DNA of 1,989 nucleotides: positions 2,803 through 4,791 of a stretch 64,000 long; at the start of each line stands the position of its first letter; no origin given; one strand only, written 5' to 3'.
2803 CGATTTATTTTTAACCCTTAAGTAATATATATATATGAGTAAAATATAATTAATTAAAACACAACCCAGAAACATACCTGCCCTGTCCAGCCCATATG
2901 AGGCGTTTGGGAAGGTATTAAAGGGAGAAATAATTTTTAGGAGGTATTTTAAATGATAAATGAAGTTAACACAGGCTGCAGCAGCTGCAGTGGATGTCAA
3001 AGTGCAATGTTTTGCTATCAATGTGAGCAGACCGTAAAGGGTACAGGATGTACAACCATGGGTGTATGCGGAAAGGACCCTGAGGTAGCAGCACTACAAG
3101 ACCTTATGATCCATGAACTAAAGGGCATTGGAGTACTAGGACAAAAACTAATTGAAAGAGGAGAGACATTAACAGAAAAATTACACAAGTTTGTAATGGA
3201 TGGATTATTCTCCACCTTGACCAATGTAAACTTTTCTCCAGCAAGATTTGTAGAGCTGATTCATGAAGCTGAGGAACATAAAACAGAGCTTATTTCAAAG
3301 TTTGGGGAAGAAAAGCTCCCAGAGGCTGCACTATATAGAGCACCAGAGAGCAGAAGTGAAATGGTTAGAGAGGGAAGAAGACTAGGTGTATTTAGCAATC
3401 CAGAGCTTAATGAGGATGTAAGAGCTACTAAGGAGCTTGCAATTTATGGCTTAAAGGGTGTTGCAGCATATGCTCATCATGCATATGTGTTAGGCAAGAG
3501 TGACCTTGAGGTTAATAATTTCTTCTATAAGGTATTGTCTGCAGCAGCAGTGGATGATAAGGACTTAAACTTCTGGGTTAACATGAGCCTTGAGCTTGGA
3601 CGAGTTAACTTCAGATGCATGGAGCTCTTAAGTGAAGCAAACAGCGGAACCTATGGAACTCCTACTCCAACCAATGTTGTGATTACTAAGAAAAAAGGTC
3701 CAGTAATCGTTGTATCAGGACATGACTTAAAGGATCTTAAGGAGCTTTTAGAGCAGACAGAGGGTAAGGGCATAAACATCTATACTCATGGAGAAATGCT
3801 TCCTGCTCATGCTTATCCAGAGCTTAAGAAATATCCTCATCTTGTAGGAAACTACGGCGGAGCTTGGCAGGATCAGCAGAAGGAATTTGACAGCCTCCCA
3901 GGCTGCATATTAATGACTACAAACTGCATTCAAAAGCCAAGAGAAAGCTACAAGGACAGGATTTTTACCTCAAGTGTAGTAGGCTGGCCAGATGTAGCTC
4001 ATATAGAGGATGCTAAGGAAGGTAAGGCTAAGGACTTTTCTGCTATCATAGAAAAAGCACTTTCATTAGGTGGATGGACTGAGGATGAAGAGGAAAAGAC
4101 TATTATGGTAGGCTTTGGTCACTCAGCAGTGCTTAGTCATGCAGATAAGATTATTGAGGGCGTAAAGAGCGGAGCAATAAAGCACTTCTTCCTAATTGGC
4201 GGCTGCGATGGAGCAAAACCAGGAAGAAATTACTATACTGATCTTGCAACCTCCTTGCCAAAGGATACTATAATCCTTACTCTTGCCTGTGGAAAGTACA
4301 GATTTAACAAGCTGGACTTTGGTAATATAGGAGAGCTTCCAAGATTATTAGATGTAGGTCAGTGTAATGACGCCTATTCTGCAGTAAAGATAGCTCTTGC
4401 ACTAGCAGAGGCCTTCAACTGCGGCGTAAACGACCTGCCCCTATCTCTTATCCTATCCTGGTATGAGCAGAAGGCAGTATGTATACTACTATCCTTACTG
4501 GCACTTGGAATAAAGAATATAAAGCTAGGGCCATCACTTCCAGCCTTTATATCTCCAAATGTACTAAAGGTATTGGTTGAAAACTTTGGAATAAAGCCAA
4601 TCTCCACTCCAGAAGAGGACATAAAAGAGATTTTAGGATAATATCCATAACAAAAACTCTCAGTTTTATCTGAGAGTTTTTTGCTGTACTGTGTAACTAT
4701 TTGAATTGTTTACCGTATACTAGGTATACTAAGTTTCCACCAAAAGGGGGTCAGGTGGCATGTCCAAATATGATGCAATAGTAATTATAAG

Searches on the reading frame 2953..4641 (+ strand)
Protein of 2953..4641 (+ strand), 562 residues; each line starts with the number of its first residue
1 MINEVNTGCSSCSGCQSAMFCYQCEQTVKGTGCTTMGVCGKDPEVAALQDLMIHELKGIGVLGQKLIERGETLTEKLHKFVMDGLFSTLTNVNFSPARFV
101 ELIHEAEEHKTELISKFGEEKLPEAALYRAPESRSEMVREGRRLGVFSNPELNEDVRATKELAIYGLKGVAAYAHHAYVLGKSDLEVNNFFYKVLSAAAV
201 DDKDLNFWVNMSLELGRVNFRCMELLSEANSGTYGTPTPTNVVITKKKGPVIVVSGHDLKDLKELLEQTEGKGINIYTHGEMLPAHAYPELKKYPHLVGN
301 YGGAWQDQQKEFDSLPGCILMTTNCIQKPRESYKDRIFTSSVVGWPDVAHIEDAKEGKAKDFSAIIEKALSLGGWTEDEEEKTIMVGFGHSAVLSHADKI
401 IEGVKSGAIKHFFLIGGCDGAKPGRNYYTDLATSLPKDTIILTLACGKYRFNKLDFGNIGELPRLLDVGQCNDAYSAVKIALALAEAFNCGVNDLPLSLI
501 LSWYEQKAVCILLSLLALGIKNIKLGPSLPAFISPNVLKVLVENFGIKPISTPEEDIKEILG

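Call 63: search_protein_families(library=ncbifam, proteins=[window:2953-4641:+], max_evalue=1e-20)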
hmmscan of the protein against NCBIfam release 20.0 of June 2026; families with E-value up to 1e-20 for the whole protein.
window:2953-4641:+ (562 aa): 2 families
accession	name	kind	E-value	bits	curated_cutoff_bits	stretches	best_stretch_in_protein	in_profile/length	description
NF003658.0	PRK05290.1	equivalog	2.9e-250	831.6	367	1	19-561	1-544/546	hydroxylamine reductase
TIGR01703.1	hybrid_clust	equivalog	4.2e-228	758.1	360.8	1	19-561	1-522/522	hydroxylamine reductase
